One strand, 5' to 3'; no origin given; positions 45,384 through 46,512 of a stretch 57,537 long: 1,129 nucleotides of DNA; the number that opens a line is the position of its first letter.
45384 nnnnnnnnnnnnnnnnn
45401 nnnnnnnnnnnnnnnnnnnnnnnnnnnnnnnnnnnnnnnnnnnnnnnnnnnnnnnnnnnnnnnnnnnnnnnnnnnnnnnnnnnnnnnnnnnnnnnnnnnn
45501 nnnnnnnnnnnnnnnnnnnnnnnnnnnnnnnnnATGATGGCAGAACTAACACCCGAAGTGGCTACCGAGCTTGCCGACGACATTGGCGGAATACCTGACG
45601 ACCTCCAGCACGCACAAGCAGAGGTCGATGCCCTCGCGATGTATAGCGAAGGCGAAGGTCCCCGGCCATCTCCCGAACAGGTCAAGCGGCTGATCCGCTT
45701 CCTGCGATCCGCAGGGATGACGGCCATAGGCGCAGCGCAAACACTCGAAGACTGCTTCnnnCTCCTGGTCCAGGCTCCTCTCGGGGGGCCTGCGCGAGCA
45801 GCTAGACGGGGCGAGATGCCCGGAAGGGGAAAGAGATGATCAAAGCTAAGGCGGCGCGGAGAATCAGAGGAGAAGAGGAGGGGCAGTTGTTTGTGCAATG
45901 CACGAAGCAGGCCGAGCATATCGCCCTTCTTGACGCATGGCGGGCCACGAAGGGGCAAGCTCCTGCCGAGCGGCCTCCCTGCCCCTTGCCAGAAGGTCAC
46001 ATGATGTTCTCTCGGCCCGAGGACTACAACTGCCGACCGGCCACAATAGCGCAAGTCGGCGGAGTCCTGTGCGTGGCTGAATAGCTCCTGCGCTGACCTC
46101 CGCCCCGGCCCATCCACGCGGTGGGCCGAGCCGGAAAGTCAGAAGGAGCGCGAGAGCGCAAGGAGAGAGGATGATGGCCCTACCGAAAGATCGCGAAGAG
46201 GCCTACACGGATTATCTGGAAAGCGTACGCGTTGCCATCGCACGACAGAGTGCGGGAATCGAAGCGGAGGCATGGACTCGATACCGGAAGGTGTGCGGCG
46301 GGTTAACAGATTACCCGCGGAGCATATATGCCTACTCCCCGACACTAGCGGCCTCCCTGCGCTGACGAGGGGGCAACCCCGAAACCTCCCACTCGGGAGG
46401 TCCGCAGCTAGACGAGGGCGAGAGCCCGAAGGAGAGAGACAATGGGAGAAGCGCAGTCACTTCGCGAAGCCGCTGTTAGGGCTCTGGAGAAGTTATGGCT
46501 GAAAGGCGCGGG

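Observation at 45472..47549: Cassette-like array of eight small ORFs behind an operator-bearing consensus promoter, ending in an HTH gene (anti-defence-operon architecture)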

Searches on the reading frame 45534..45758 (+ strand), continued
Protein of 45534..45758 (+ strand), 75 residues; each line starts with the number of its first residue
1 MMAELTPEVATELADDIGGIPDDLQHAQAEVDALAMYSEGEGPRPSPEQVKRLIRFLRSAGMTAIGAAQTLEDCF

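Call 64: predict_structure(alignment_id=A1)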
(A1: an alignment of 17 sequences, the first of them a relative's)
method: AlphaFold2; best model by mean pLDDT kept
length: 64 residues; sequences in the alignment: 17
mean_pLDDT: 87.5   pTM: 0.72
mean pLDDT of the five models: 87.5, 86.8, 86.8, 86.0, 86.0
residues with pLDDT >= 90: 49; 70-90: 8; 50-70: 4; < 50: 3
segments of 3 or more residues with pLDDT < 50: none
pLDDT, mean of each block of 10 residues (from residue 1): 78 93 94 94 90 90 53
secondary structure, 60 per line:
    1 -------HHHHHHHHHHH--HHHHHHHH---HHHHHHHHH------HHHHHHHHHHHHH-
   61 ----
elements in order: H8-18 H21-28 H32-40 H47-59

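Call 68: fold_search(model_id=the predicted structure, library=pdb)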
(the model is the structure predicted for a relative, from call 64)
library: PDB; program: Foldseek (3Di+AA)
matches with E <= 10: 420; with E <= 0.001: 0
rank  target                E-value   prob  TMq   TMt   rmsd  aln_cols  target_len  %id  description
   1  4yba_B                3.2e-02  1.00  0.76  0.64   1.5        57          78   19  The structure of the C.Kpn2I controller protein (released 2016-03-02)
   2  5jaa_A                3.8e-02  1.00  0.75  0.49   2.1        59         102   22  Crystal structure of the HigBA2 toxin-antitoxin complex (released 2017-04-05)
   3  4yba_A                5.6e-02  1.00  0.75  0.63   1.5        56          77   20  The structure of the C.Kpn2I controller protein (released 2016-03-02)
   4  5jaa_B                6.7e-02  1.00  0.75  0.49   2.1        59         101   22  Crystal structure of the HigBA2 toxin-antitoxin complex (released 2017-04-05)
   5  3jxb_C                7.6e-02  1.00  0.70  0.68   2.4        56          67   25  Crystal structure of the P22 c2 repressor protein in complex with synthetic operator 9C (released 2010-01-19)
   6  5j9i_B                9.2e-02  1.00  0.73  0.69   2.1        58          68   21  Crystal structure of the HigA2 antitoxin C-terminal domain (released 2017-04-05)
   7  1adr_MODEL_1_A        9.2e-02  1.00  0.63  0.54   3.4        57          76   28  DETERMINATION OF THE NUCLEAR MAGNETIC RESONANCE STRUCTURE OF THE DNA-BINDING DOMAIN OF THE P22 C2 REPRESSOR (1 (released 1994-01-31)
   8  2ict                  1.0e-01  0.99  0.68  0.48   4.4        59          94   27  Crystal structure of the bacterial antitoxin HigA from Escherichia coli at pH 8.5. Northeast Structural Genomics TARGET  (released 2006-09-26)
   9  8a0x_A                1.1e-01  1.00  0.72  0.47   1.8        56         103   27  Crystal structure of the HigB2-HigA2 tetramer in complex with operator DNA (released 2023-05-03)
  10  5j9i_E                1.3e-01  1.00  0.70  0.68   2.0        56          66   28  Crystal structure of the HigA2 antitoxin C-terminal domain (released 2017-04-05)
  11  3jxb_D                1.6e-01  1.00  0.70  0.69   1.4        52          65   27  Crystal structure of the P22 c2 repressor protein in complex with synthetic operator 9C (released 2010-01-19)
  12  2r1j_L                1.6e-01  1.00  0.70  0.68   1.4        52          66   27  Crystal Structure of the P22 c2 Repressor protein in complex with the synthetic operator 9T (released 2008-04-29)
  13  5j9i_C                1.6e-01  1.00  0.76  0.71   2.3        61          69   20  Crystal structure of the HigA2 antitoxin C-terminal domain (released 2017-04-05)
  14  8ezt_B                1.7e-01  0.99  0.66  0.60   3.5        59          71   24  Crystal structure of HipB(Lp) from Legionella pneumophila (released 2023-09-27)
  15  8tac_B                2.1e-01  1.00  0.72  0.70   1.4        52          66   27  Designed DNA binding protein (released 2024-08-28)
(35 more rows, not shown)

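Call 69: find_encoding_contigs(protein=P0026, flank=4000, max_places=5)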
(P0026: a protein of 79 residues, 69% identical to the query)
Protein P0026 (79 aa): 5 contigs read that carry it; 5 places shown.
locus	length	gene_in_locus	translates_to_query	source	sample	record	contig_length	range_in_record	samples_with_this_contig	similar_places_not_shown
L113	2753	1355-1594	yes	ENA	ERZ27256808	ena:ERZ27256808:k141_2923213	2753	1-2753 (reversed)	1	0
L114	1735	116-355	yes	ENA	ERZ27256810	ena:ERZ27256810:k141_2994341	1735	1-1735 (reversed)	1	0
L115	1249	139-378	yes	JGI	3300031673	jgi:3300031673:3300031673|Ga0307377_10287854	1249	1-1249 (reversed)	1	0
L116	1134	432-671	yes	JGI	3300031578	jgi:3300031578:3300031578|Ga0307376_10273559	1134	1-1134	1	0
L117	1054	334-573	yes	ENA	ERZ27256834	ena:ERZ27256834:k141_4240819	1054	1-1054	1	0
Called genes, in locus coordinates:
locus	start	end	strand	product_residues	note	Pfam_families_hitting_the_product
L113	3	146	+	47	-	?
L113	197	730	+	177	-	-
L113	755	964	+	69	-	-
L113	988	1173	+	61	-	-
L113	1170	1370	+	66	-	-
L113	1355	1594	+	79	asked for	-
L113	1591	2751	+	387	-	?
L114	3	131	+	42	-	?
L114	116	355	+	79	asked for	-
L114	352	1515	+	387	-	PF00884:Sulfatase (faint)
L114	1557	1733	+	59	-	?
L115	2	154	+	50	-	?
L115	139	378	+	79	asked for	-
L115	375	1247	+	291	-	?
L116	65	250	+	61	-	-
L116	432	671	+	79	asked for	-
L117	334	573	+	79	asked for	-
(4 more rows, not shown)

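Call 70: find_encoding_contigs(protein=P0023, flank=4000, max_places=5)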
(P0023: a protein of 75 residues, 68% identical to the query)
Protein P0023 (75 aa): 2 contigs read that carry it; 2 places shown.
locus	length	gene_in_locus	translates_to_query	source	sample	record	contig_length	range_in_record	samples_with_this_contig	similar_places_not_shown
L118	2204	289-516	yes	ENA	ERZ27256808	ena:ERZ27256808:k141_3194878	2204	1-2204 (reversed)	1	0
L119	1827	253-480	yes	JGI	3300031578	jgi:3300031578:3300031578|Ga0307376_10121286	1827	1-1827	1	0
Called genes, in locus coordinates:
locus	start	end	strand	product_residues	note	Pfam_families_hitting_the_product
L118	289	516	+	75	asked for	-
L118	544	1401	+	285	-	-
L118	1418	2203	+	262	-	?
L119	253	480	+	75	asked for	-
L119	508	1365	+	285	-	-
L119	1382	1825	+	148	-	?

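Call 73: search_protein_families(library=pfam, proteins=[L113:1591-2751:+, L118:544-1398:+, L118:1418-2203:+, L008:474-1001:-], max_evalue=0.001)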
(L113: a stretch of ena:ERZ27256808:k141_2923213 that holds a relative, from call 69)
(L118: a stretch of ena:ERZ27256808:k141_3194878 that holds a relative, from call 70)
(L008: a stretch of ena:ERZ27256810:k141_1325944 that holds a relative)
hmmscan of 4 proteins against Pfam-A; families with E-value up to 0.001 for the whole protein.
L113:1591-2751:+ (387 aa): 1 family
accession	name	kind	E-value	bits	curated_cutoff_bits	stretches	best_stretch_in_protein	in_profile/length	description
PF00884.28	Sulfatase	-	1.9e-09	37.7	25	1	212-323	162-255/301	Sulfatase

L118:544-1398:+ (285 aa): 0 families

L118:1418-2203:+ (262 aa): 1 family
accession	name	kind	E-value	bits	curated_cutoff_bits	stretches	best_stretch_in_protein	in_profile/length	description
PF07676.18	PD40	-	2.4e-06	27.8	20.9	0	110-121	16-27/38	WD40-like Beta Propeller Repeat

L008:474-1001:- (175 aa): 0 families

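Call 86: search_protein_families(library=padloc, proteins=[window:45537-45758:+], max_evalue=0.01)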
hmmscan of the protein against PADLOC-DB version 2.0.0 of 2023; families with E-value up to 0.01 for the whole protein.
window:45537-45758:+ (74 aa): 0 families

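Call 91: predict_structure(protein=P0001)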
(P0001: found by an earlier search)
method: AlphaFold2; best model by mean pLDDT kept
length: 74 residues; sequences in the alignment: 1
mean_pLDDT: 68.4   pTM: 0.46
mean pLDDT of the five models: 68.4, 68.4, 63.4, 61.9, 61.2
residues with pLDDT >= 90: 0; 70-90: 37; 50-70: 29; < 50: 8
segments of 3 or more residues with pLDDT < 50: 12-18
pLDDT, mean of each block of 10 residues (from residue 1): 59 49 68 80 78 76 70 64
secondary structure, 60 per line:
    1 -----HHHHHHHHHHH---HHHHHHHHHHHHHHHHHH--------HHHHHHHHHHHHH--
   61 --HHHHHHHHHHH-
elements in order: H6-16 H20-37 H46-58 H63-73

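Call 96: fold_search(model_id=the predicted structure, library=viral)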
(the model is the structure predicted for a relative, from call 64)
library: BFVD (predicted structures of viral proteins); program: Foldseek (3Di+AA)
matches with E <= 10: 1420; with E <= 0.001: 0
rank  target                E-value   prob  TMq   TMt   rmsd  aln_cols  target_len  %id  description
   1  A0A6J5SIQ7            9.6e-03  1.00  0.74  0.39   2.8        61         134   31  HTH_XRE domain containing protein [uncultured Caudovirales phage]
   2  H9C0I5                1.0e-02  1.00  0.74  0.70   1.4        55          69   24  (no name in the UniProt tables at hand)
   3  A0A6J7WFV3            1.2e-02  1.00  0.66  0.58   1.2        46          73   28  Uncharacterized protein [uncultured Caudovirales phage]
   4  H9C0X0                1.9e-02  1.00  0.75  0.81   1.2        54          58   31  HTH cro/C1-type domain-containing protein [Aeromonas phage vB_AsaM-56]
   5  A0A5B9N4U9            1.9e-02  1.00  0.79  0.83   2.2        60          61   17  (no name in the UniProt tables at hand)
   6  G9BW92                2.2e-02  1.00  0.73  0.75   4.9        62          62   27  (no name in the UniProt tables at hand)
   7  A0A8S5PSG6            3.2e-02  1.00  0.72  0.58   4.0        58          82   22  Helix-turn-helix domain protein [Siphoviridae sp. ct96x5]
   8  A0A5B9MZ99            3.8e-02  1.00  0.71  0.51   4.6        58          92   26  (no name in the UniProt tables at hand)
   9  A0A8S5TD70            3.8e-02  1.00  0.68  0.61   4.5        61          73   21  Antitoxin [Podoviridae sp. ctlMy11]
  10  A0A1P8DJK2            4.1e-02  1.00  0.63  0.45   2.4        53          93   24  (no name in the UniProt tables at hand)
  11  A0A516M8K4            4.6e-02  1.00  0.73  0.82   1.5        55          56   27  (no name in the UniProt tables at hand)
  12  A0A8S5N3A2            4.9e-02  1.00  0.76  0.28   1.1        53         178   21  Helix-turn-helix domain protein [Siphoviridae sp. ct5Px37]
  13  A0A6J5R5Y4            4.9e-02  1.00  0.71  0.73   1.1        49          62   22  Uncharacterized protein [uncultured Caudovirales phage]
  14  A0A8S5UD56            4.9e-02  1.00  0.71  0.50   3.2        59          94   22  Helix-turn-helix domain protein [Siphoviridae sp. ctkhg5]
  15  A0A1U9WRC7            4.9e-02  1.00  0.71  0.56   2.6        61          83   24  (no name in the UniProt tables at hand)
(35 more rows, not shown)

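Call 97: fold_search(model_id=the predicted structure, library=pdb)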
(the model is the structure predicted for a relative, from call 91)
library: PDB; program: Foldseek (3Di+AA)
matches with E <= 10: 30; with E <= 0.001: 0
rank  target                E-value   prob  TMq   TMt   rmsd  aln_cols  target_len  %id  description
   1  5n6y_F                2.6e+00  0.10  0.24  0.18  10.1        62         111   11  Azotobacter vinelandii vanadium nitrogenase (released 2017-07-26)
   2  9bw1_M                3.1e+00  0.12  0.37  0.06   8.2        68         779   19  TnsABCD-DNA transpososome (released 2024-10-16)
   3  5n6y_C                3.3e+00  0.09  0.24  0.18  10.1        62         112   11  Azotobacter vinelandii vanadium nitrogenase (released 2017-07-26)
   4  5w5y_A                3.9e+00  0.05  0.22  0.02  11.8        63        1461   22  RNA polymerase I Initial Transcribing Complex (released 2017-07-26)
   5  6fea_C                5.0e+00  0.07  0.25  0.18  10.1        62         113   11  A. vinelandii vanadium nitrogenase, turnover state (released 2018-03-28)
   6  2dsj_A                5.3e+00  0.11  0.33  0.08   3.7        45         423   29  Crystal structure of project ID TT0128 from Thermus thermophilus HB8 (released 2006-12-30)
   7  1mzl                  5.6e+00  0.08  0.30  0.26   5.7        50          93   20  MAIZE NONSPECIFIC LIPID TRANSFER PROTEIN (released 1996-08-01)
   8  2crx_B                5.6e+00  0.06  0.28  0.09  11.8        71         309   13  STRUCTURE OF THE HOLLIDAY JUNCTION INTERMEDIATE IN CRE-LOXP SITE-SPECIFIC RECOMBINATION (released 1999-12-14)
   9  1pvq_B                6.0e+00  0.06  0.33  0.09  14.0        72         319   15  BASIS FOR A SWITCH IN SUBSTRATE SPECIFICITY: CRYSTAL STRUCTURE OF SELECTED VARIANT OF CRE SITE-SPECIFIC RECOMBINASE, L (released 2004-02-17)
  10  6vli_D                6.4e+00  0.07  0.28  0.15   9.4        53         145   17  Crystal structure of transcriptional regulator from bacteriophage 186 (released 2021-06-16)
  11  8wrx                  6.4e+00  0.06  0.31  0.28   9.4        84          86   18  Anti-CRISPR type II-A 28 (released 2024-09-11)
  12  9j56_B                6.8e+00  0.09  0.36  0.13   6.6        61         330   21  Functional Investigation of the SAM-Dependent Methyltransferases Rdmb in Anthracycline Biosynthesis (released 2024-11-06)
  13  8q0e_B                6.8e+00  0.03  0.22  0.09  10.5        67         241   15  Crystal Structure of the N-terminal Domain of Variant Surface Glycoprotein 545 (VSG545) of Trypanosome brucei brucei L (released 2023-09-13)
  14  8rdv_To               7.2e+00  0.09  0.40  0.36   6.4        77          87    9  Cryo-EM structure of P. urativorans 70S ribosome in complex with hibernation factor Balon, mRNA and P-site tRNA (stru (released 2024-02-21)
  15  1ma7_B                7.2e+00  0.04  0.30  0.09  13.4        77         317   16  Crystal structure of Cre site-specific recombinase complexed with a mutant DNA substrate, LoxP-A8/T27 (released 2003-07-08)
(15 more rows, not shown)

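Call 99: search_solved_structures(query=window:45537-45758:+, max_evalue=5)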
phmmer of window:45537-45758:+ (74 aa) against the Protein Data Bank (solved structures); distinct sequences matched with E-value up to 5: 4.
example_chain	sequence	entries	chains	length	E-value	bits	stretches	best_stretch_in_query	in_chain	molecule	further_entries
2be3_A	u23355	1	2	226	0.12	16.2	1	3-40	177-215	GTP pyrophosphokinase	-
8z0x_A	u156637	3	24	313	0.44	14.4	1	5-65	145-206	3-hydroxyisobutyrate dehydrogenase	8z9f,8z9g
7pv1_A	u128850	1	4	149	1.3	12.9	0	23-52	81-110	MICOS complex subunit MIC60 fused to MIC19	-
7pv0_A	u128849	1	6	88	1.3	12.8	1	23-52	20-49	MICOS complex subunit MIC60,MICOS complex subunit MIC60-MIC19,Mic60-Mic19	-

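Call 108: search_protein_representatives(protein=P0001)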
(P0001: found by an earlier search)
Query: 74 residues. Proteins with E-value up to 0.001 (for the whole library): 2; up to 1e-10: 1; up to 1e-30: 0. The best 2 are listed.
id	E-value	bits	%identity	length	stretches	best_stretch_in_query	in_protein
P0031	3.1e-14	68.6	49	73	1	3-71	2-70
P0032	7.7e-06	42.1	42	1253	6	25-62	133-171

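Call 110: find_encoding_contigs(protein=P0031, flank=6000, max_places=5)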
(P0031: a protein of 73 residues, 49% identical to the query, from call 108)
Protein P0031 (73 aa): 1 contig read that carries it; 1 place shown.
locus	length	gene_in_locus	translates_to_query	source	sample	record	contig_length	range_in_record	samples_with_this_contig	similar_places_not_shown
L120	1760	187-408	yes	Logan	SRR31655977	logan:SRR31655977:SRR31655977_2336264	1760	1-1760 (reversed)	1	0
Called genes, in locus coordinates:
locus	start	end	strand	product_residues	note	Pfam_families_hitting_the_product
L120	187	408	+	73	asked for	-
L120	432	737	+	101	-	-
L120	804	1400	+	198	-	-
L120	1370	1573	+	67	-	-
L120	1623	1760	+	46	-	?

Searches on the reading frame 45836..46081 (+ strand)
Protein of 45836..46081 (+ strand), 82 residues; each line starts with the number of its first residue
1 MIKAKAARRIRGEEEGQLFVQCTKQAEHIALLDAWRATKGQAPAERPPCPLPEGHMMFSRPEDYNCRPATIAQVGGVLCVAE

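Call 8: search_protein_families(library=pfam, proteins=[window:45836-46081:+], max_evalue=1)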
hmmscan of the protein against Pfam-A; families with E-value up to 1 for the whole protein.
window:45836-46081:+ (82 aa): 0 families

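Call 9: search_protein_families(library=phrogs, proteins=[window:45836-46081:+], max_evalue=1)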
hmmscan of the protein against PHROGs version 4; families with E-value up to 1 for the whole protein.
window:45836-46081:+ (82 aa): 0 families

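Call 18: find_encoding_contigs(protein=window:45836-46081:+, flank=10000, max_places=10)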
Protein window:45836-46081:+ (82 aa): 12 contigs read that carry it; 5 places shown.
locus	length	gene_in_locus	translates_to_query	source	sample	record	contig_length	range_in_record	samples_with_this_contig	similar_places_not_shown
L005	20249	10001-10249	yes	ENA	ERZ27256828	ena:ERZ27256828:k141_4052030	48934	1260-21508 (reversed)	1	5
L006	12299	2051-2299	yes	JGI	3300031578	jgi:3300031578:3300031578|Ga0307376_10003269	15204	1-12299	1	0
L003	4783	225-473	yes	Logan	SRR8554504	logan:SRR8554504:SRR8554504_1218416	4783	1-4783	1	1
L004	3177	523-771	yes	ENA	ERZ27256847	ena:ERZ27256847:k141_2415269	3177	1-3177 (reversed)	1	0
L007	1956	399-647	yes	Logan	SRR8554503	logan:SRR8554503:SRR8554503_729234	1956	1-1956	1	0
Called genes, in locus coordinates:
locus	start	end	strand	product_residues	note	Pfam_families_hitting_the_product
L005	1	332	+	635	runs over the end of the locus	-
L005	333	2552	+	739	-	-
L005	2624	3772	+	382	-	PF22842:Pel9A-like_beta_helix (weak), PF13229:Beta_helix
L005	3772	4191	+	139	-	-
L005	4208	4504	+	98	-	-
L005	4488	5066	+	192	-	PF01520:Amidase_3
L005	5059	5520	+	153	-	-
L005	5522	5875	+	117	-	-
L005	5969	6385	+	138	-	-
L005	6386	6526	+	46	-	-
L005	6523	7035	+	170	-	-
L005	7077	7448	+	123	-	-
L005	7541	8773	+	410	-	PF00149:Metallophos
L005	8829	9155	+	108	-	-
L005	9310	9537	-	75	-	-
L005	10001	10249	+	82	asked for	-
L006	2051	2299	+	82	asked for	-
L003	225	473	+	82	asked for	-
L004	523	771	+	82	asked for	-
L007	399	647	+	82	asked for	-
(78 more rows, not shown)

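Call 73: search_protein_families(library=pfam, proteins=[L113:1591-2751:+, L118:544-1398:+, L118:1418-2203:+, L008:474-1001:-], max_evalue=0.001)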
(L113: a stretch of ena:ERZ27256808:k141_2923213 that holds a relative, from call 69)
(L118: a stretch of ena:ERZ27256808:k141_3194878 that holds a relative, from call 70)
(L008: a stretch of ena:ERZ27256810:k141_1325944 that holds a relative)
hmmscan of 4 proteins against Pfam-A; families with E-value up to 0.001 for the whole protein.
L113:1591-2751:+ (387 aa): 1 family
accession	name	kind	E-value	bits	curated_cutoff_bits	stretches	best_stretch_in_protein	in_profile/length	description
PF00884.28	Sulfatase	-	1.9e-09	37.7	25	1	212-323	162-255/301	Sulfatase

L118:544-1398:+ (285 aa): 0 families

L118:1418-2203:+ (262 aa): 1 family
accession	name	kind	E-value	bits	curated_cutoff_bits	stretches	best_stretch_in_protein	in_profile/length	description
PF07676.18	PD40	-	2.4e-06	27.8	20.9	0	110-121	16-27/38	WD40-like Beta Propeller Repeat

L008:474-1001:- (175 aa): 0 families

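Call 86: search_protein_families(library=padloc, proteins=[window:45836-46081:+], max_evalue=0.01)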
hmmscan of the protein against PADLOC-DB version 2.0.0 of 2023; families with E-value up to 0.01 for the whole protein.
window:45836-46081:+ (82 aa): 0 families

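Call 100: search_solved_structures(query=window:45836-46081:+, max_evalue=5)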
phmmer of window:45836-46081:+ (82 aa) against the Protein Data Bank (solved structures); distinct sequences matched with E-value up to 5: 0.

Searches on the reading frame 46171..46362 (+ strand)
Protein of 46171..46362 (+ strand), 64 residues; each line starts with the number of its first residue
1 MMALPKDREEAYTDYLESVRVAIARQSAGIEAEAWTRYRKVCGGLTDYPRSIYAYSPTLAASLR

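Call 8: search_protein_families(library=pfam, proteins=[window:46171-46362:+], max_evalue=1)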
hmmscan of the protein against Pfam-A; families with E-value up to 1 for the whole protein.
window:46171-46362:+ (64 aa): 1 family
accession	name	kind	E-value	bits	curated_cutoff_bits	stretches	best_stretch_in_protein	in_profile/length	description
PF24819.1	DUF7710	-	0.15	12.6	27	1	31-56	21-46/86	Domain of unknown function (DUF7710)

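Call 9: search_protein_families(library=phrogs, proteins=[window:46171-46362:+], max_evalue=1)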
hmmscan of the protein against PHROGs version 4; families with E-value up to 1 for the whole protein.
window:46171-46362:+ (64 aa): 1 family
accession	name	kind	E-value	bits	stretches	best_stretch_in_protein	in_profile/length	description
phrog_26534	-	unknown function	0.024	15.7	1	22-52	19-49/159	-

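Call 73: search_protein_families(library=pfam, proteins=[L113:1591-2751:+, L118:544-1398:+, L118:1418-2203:+, L008:474-1001:-], max_evalue=0.001)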
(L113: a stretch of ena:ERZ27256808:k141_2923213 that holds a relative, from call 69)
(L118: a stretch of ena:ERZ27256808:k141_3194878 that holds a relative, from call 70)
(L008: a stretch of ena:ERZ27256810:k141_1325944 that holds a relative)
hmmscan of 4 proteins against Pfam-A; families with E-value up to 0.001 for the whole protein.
L113:1591-2751:+ (387 aa): 1 family
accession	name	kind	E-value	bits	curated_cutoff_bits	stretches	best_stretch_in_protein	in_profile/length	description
PF00884.28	Sulfatase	-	1.9e-09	37.7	25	1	212-323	162-255/301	Sulfatase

L118:544-1398:+ (285 aa): 0 families

L118:1418-2203:+ (262 aa): 1 family
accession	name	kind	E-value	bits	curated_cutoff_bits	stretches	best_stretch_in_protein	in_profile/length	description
PF07676.18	PD40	-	2.4e-06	27.8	20.9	0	110-121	16-27/38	WD40-like Beta Propeller Repeat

L008:474-1001:- (175 aa): 0 families

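Call 86: search_protein_families(library=padloc, proteins=[window:46171-46362:+], max_evalue=0.01)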
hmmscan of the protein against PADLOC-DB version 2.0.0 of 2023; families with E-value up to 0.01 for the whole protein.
window:46171-46362:+ (64 aa): 0 families

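Call 101: search_solved_structures(query=window:46171-46362:+, max_evalue=5)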
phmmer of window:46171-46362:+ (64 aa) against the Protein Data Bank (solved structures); distinct sequences matched with E-value up to 5: 0.
